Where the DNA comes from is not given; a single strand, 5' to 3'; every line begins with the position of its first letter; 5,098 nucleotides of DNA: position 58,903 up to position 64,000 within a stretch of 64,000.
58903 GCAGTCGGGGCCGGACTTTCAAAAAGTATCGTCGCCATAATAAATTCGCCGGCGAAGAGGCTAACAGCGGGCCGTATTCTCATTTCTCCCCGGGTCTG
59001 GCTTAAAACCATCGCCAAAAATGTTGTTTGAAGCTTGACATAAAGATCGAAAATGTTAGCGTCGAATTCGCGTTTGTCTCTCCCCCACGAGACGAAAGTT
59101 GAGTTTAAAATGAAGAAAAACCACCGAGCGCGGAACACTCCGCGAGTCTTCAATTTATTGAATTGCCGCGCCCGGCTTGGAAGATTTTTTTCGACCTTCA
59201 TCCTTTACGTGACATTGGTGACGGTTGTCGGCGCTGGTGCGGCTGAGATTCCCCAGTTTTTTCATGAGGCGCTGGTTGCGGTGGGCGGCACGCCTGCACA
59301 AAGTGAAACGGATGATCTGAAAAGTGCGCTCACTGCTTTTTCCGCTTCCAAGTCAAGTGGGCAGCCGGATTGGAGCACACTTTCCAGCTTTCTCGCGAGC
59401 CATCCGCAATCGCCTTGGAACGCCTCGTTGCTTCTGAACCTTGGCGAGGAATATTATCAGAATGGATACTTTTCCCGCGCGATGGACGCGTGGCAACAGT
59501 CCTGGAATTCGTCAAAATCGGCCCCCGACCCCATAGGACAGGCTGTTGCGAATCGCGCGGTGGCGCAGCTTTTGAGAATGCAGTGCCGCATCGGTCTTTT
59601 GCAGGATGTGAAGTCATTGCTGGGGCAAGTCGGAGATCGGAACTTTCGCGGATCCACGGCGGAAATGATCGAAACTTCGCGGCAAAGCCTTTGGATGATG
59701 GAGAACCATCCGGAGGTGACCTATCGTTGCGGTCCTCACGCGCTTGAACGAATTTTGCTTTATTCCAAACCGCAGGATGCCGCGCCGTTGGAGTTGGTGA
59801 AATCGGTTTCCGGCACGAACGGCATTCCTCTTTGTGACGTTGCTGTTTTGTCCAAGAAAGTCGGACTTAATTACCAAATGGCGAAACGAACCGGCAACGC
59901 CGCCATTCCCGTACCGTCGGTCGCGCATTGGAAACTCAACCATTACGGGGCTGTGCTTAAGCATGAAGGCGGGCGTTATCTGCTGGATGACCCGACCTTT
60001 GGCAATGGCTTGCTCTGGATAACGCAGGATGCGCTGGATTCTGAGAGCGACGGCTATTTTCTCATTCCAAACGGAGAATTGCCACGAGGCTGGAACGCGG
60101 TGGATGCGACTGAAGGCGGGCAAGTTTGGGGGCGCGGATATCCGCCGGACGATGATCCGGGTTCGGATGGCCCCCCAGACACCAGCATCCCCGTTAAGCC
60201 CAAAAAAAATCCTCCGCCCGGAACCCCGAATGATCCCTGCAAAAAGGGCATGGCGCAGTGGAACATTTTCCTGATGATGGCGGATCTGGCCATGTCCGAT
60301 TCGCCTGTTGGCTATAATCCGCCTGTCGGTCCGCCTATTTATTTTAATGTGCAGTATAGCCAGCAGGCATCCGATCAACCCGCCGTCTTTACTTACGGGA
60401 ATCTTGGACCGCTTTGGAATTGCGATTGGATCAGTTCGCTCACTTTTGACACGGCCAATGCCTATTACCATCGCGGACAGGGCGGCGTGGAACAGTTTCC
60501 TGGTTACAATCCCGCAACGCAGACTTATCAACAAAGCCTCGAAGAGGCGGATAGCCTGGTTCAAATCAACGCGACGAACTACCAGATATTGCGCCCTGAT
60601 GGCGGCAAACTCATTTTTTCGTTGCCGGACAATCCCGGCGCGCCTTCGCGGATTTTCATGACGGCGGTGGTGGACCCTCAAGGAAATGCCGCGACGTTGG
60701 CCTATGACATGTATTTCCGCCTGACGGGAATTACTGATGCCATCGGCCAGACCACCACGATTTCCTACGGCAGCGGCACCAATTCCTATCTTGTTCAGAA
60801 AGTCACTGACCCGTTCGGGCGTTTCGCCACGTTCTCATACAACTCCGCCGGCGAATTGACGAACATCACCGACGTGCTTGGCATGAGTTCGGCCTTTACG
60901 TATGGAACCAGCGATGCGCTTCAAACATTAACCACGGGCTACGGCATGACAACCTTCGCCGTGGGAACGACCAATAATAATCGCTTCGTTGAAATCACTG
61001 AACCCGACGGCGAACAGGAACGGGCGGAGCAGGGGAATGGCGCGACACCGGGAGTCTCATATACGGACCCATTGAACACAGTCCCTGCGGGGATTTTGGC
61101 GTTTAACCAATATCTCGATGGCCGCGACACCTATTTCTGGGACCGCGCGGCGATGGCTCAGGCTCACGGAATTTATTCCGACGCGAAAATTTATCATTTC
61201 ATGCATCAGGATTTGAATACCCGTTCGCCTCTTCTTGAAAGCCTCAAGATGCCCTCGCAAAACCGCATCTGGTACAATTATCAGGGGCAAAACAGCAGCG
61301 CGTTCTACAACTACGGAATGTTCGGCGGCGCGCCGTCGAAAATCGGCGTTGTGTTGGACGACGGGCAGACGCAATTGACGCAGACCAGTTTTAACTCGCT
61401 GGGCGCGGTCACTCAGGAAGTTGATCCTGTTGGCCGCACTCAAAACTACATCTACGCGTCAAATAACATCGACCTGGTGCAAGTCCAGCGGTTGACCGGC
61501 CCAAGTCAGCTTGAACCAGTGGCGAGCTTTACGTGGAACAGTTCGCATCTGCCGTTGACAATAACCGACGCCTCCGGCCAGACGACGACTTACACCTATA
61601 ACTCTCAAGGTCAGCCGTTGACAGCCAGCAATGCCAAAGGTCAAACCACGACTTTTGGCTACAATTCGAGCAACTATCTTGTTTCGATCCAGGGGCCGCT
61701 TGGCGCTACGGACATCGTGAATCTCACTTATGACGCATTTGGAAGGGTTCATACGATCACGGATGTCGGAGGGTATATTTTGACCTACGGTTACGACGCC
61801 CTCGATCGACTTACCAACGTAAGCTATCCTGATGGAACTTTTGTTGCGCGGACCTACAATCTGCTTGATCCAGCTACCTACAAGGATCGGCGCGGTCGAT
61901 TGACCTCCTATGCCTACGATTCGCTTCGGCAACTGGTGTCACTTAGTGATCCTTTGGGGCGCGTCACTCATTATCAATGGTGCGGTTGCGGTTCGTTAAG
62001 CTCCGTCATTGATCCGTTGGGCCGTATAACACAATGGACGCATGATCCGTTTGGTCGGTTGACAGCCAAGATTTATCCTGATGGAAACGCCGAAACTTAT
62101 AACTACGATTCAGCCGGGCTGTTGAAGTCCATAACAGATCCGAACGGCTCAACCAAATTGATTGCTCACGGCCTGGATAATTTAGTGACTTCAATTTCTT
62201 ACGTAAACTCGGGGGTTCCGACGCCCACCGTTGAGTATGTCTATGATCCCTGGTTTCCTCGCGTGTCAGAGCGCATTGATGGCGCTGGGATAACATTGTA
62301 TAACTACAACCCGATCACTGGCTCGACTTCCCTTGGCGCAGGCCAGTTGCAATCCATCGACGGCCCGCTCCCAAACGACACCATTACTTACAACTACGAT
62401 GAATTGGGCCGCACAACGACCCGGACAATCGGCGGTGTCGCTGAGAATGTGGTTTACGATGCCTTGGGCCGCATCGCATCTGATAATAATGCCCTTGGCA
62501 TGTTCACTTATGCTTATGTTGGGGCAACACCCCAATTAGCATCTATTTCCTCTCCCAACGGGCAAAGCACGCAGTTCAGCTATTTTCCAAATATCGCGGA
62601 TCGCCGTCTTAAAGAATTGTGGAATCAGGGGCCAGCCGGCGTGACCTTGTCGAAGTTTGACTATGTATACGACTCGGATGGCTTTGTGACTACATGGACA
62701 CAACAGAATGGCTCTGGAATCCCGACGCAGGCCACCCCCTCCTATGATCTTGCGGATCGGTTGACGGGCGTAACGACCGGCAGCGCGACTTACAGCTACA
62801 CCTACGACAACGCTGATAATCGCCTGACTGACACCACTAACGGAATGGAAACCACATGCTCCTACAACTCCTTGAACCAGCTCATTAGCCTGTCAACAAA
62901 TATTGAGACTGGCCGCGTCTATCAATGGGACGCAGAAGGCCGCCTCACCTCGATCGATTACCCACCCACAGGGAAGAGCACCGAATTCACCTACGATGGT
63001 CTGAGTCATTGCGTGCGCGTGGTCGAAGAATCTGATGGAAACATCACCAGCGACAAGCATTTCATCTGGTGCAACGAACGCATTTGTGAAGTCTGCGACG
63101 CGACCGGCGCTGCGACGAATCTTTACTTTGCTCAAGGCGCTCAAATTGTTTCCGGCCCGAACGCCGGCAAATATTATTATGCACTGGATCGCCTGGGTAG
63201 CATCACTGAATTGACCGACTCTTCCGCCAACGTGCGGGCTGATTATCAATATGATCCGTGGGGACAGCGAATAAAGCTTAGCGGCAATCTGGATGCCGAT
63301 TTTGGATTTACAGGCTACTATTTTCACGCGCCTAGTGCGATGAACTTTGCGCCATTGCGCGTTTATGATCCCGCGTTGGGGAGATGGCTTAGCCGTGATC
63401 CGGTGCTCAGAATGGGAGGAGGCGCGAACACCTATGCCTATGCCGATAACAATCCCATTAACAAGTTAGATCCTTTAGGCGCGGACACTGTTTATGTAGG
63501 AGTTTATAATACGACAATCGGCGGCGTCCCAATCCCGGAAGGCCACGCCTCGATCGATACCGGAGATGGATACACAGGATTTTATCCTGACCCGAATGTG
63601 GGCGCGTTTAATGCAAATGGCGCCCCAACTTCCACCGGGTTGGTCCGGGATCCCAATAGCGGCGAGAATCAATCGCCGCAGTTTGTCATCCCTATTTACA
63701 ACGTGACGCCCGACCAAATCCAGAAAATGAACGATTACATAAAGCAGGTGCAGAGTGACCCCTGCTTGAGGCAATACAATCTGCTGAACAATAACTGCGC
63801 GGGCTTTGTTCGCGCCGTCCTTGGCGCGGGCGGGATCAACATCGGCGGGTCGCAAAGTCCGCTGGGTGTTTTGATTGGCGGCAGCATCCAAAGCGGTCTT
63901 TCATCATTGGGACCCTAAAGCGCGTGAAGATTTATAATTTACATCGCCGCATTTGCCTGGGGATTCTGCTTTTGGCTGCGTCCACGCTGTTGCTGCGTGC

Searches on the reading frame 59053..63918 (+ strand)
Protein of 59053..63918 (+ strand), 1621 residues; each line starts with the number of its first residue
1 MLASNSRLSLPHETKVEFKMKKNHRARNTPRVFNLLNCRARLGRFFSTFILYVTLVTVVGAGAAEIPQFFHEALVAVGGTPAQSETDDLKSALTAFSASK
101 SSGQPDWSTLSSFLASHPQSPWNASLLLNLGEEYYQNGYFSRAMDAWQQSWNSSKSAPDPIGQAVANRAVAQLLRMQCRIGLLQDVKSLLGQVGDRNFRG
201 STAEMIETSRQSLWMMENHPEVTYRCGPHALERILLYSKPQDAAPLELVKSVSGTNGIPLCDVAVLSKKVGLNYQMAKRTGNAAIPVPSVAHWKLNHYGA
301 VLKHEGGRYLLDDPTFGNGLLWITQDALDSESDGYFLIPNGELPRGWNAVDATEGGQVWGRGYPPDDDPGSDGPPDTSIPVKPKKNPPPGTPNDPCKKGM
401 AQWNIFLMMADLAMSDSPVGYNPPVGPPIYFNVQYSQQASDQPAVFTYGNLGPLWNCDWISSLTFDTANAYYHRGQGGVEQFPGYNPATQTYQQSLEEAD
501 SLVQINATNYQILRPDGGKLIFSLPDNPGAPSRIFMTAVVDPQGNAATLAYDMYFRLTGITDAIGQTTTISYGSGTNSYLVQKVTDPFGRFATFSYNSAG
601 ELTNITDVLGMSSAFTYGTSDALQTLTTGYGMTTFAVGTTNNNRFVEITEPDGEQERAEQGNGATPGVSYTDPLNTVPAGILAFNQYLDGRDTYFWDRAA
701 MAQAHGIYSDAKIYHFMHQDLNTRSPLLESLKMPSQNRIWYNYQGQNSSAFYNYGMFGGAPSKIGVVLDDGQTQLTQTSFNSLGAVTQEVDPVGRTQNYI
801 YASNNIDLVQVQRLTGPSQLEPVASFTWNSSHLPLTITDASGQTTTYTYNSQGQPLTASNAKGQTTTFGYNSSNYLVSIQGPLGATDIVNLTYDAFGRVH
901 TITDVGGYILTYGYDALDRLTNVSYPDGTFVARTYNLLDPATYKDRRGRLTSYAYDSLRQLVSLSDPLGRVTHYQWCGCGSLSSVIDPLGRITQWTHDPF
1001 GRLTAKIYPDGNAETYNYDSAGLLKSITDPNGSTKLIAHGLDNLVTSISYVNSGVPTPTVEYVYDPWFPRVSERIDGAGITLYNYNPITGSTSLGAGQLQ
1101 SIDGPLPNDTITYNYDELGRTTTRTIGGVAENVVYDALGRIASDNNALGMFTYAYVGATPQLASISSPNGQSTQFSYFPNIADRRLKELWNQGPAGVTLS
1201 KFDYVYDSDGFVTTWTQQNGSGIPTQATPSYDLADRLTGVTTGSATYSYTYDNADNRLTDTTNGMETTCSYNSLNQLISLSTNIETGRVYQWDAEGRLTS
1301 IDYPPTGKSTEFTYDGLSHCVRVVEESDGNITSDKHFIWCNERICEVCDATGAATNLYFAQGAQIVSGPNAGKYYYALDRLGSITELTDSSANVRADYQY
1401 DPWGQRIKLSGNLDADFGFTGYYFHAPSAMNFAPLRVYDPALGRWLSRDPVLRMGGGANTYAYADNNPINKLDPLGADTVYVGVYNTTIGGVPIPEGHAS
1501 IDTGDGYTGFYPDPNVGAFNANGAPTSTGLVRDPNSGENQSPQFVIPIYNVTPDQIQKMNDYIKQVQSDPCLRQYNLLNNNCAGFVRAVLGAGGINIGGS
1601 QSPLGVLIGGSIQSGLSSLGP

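Call 67: search_protein_families(library=pfam, proteins=[window:59053-63918:+], max_evalue=0.001)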
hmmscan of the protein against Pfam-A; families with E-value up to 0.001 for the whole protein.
window:59053-63918:+ (1621 aa): 1 family
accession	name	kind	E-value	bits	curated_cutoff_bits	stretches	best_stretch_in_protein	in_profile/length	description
PF05593.20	RHS_repeat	-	1.2e-62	207.7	22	6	893-929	1-37/38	RHS Repeat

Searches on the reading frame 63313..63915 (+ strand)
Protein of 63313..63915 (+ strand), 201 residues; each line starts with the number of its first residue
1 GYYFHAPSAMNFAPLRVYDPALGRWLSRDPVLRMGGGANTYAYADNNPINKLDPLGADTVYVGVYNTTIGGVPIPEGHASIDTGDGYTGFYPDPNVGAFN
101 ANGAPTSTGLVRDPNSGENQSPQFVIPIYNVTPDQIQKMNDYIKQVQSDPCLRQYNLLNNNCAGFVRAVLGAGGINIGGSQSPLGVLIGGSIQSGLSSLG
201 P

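Call 90: search_protein_families(library=pfam, proteins=[window:63313-63915:+], max_evalue=0.01)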
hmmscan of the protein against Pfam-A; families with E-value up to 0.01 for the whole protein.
window:63313-63915:+ (201 aa): 1 family
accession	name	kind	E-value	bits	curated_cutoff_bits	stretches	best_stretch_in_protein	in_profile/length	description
PF05903.20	Peptidase_C97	-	0.0088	16.3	29.2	0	132-170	80-118/151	PPPDE putative peptidase domain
